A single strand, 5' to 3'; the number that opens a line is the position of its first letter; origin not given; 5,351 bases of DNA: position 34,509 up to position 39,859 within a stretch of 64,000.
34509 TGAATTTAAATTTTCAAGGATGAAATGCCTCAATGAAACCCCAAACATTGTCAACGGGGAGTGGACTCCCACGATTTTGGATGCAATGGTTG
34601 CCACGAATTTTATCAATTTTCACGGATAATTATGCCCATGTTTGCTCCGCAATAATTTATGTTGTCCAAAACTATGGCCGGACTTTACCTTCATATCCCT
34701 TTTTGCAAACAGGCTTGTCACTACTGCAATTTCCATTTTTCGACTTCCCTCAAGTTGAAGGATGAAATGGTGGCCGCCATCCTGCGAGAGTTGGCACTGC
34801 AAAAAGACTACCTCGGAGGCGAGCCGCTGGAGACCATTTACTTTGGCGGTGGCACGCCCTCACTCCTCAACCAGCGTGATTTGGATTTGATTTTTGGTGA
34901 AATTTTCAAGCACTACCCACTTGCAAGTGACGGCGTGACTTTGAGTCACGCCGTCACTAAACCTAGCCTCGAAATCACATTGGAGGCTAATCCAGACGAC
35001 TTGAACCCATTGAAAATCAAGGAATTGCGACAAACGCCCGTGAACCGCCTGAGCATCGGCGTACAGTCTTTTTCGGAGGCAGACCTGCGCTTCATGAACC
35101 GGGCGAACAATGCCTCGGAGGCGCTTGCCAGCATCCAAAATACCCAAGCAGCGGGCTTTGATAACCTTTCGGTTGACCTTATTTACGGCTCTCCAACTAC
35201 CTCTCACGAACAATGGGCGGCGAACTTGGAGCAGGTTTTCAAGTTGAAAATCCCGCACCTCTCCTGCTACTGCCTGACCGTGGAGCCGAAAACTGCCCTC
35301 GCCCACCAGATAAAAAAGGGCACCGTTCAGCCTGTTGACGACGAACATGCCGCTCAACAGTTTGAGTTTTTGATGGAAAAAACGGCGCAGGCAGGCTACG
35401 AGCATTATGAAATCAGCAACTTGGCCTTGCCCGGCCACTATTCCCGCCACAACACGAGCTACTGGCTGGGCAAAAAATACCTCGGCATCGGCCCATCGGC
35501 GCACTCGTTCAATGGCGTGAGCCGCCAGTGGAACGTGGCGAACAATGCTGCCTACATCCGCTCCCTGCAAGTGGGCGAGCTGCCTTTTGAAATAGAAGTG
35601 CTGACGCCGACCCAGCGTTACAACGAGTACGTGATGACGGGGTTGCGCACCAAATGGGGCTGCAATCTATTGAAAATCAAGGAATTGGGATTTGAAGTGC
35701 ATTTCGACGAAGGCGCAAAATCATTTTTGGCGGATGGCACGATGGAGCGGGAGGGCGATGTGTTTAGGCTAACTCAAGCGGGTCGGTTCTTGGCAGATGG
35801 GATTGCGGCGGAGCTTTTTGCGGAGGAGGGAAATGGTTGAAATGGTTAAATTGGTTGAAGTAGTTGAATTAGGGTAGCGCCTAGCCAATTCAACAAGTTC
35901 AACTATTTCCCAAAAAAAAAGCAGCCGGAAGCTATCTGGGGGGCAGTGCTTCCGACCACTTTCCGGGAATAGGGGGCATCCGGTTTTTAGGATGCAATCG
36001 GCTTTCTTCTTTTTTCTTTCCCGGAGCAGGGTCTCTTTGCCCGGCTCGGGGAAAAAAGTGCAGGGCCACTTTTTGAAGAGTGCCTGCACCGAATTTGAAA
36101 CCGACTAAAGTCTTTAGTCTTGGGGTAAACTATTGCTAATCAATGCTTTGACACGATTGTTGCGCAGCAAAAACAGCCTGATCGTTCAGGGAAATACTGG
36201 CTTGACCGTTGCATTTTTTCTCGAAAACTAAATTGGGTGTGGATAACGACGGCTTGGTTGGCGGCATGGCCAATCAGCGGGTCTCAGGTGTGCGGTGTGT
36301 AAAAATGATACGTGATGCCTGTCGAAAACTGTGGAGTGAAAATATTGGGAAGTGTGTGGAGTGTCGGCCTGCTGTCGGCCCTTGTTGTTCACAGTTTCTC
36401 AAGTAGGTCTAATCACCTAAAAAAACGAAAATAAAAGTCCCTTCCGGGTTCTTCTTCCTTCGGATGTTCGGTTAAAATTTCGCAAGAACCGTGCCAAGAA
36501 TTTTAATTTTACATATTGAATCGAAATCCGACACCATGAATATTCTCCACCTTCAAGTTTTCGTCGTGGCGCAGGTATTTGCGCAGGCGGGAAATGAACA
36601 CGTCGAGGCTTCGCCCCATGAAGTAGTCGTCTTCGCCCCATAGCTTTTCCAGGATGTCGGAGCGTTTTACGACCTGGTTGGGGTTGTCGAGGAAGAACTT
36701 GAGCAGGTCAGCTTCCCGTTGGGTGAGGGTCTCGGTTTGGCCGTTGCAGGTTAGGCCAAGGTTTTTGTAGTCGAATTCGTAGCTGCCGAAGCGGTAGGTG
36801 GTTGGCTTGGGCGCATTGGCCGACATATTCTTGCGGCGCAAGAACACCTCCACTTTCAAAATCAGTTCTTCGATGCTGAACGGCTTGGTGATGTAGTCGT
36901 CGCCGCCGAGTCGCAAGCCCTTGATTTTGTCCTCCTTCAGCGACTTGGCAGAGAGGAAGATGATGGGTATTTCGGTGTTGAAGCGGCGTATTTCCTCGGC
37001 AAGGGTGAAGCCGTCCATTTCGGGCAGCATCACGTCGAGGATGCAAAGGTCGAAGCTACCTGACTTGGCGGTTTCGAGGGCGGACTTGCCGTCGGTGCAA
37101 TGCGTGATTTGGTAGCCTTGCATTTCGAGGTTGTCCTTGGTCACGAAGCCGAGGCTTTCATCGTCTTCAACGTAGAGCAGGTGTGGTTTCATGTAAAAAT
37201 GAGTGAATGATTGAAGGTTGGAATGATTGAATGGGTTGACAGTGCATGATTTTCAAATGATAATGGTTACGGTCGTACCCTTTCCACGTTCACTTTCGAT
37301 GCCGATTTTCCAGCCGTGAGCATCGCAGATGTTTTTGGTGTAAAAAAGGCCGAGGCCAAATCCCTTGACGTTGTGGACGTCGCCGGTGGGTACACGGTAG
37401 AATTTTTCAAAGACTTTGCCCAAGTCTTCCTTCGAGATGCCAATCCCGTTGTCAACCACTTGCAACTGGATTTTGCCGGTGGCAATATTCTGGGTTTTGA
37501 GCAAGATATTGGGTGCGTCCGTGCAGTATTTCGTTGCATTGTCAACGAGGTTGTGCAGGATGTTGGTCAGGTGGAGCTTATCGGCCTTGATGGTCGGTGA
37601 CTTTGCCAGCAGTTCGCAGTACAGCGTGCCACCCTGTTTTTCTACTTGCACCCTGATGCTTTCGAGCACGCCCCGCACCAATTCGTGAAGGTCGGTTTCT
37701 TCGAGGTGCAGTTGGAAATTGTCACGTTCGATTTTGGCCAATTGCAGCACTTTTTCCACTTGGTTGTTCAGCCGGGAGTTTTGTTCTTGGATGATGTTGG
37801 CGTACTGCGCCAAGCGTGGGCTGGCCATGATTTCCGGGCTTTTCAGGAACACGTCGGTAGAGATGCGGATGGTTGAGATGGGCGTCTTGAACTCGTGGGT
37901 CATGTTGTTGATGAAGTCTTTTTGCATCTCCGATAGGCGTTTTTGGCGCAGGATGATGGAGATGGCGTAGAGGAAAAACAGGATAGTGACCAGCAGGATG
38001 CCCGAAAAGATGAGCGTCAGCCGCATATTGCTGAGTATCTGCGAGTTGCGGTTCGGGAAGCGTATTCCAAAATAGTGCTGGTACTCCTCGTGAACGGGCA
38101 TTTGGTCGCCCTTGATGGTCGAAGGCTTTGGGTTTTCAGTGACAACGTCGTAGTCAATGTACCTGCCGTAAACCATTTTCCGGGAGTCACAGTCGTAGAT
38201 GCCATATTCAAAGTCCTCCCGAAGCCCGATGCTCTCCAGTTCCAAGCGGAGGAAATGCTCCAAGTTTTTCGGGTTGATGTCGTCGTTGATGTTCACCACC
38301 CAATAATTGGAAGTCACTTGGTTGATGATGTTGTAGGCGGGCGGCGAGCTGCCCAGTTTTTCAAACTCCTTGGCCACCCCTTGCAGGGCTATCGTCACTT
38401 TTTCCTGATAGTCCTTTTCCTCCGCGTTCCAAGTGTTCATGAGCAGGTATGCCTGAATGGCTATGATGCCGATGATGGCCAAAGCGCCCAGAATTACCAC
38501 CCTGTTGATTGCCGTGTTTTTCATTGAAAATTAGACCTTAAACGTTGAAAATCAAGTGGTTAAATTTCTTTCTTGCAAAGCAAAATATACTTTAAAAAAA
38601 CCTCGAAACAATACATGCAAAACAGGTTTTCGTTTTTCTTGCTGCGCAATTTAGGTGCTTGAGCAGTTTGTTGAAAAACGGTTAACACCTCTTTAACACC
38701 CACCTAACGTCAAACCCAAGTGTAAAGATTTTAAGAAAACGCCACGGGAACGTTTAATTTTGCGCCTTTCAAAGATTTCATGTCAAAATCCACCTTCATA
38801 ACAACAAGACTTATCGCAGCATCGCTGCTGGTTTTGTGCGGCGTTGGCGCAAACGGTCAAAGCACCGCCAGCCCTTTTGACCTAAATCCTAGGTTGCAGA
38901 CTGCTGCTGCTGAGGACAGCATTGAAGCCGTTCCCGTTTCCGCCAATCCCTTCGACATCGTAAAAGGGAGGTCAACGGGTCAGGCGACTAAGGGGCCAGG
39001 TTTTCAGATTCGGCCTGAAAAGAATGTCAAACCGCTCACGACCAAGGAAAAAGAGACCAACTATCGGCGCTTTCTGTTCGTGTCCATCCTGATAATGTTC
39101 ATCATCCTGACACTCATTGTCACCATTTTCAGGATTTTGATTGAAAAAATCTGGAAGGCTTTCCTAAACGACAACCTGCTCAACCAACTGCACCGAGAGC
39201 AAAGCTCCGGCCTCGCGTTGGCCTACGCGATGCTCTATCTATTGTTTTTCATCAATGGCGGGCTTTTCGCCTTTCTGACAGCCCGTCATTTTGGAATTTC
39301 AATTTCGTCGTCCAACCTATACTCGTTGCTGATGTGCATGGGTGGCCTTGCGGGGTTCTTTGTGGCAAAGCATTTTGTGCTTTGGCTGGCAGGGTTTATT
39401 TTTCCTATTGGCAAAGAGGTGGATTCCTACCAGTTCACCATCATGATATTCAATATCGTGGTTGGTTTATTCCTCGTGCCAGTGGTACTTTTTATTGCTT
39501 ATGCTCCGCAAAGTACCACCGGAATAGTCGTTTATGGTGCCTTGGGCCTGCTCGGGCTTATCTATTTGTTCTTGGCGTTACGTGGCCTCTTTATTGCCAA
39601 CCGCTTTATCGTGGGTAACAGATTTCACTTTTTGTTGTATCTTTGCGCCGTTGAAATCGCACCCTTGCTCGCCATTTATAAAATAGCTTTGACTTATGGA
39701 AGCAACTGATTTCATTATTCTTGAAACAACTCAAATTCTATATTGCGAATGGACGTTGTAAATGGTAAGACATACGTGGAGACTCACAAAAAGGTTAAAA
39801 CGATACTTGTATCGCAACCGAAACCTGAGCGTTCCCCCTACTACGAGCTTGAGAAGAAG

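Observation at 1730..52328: Intergenic spacers are filled with locus-specific short-word tandem arrays mirrored into long imperfect palindromes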

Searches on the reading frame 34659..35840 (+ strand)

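Call 17: search_protein_families(library=pfam, proteins=[window:34659-35840:+])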
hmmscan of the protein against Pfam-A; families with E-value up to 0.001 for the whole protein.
window:34659-35840:+ (393 aa): 2 families
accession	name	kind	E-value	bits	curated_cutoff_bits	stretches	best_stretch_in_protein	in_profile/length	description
PF04055.27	Radical_SAM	-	1.2e-20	74.7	29.5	1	11-188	2-161/166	Radical SAM superfamily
PF06969.22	HemN_C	-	5.8e-07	29.9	24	1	315-378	1-67/67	HemN C-terminal domain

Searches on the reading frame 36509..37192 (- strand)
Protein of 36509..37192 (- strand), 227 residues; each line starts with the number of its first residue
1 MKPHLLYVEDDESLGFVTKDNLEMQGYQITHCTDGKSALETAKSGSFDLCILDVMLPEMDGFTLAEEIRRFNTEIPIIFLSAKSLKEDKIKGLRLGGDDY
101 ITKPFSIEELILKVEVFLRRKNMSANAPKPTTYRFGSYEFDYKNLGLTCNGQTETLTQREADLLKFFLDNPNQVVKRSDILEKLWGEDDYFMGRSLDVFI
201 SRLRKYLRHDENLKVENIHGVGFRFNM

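Call 17: search_protein_families(library=pfam, proteins=[window:36509-37192:-])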
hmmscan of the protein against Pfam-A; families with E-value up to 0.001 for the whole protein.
window:36509-37192:- (227 aa): 2 families
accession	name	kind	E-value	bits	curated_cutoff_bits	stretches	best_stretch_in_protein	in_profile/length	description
PF00072.30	Response_reg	-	4.1e-28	98.2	30.2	1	6-114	2-110/111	Response regulator receiver domain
PF00486.34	Trans_reg_C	-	2.8e-19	69.4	26.2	1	152-225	2-77/77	Transcriptional regulatory protein, C terminal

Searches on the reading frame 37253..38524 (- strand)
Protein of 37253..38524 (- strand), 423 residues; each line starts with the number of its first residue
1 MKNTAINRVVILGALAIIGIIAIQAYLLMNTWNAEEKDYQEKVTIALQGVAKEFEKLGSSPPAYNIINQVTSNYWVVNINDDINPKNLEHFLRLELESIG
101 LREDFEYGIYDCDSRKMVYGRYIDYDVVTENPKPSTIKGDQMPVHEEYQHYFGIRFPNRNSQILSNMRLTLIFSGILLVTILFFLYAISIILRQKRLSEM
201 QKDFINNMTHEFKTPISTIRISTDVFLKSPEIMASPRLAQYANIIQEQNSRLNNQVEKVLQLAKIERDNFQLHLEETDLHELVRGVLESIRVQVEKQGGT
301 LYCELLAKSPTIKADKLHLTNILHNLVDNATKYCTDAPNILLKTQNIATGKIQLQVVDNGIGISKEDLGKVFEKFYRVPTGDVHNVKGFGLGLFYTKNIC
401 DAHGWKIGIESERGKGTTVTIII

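Call 18: search_protein_families(library=pfam, proteins=[window:37253-38524:-])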
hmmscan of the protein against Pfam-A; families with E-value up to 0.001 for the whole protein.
window:37253-38524:- (423 aa): 2 families
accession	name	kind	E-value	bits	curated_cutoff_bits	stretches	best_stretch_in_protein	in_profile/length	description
PF02518.31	HATPase_c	-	3.1e-23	82.8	26.4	1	315-422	2-106/111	Histidine kinase-, DNA gyrase B-, and HSP90-like ATPase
PF00512.31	HisKA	-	1.2e-13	51.3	26.9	1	201-266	2-64/66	His Kinase A (phospho-acceptor) domain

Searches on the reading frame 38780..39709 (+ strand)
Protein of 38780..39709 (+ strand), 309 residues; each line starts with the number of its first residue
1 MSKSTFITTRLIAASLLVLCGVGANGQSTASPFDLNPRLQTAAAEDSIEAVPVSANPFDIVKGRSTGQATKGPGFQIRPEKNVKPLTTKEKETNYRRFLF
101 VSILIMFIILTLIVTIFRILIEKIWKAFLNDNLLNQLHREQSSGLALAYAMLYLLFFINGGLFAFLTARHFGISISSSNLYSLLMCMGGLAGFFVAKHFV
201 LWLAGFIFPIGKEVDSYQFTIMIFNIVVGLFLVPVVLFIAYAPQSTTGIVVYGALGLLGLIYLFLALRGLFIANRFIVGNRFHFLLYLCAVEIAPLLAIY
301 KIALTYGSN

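Call 72: search_protein_families(library=pfam, proteins=[window:38780-39709:+])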
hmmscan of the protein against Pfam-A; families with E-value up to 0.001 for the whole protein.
window:38780-39709:+ (309 aa): 1 family
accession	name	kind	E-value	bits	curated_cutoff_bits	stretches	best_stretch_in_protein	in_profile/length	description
PF14093.11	DUF4271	-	7.2e-32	111.4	29.7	1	100-302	2-205/206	Domain of unknown function (DUF4271)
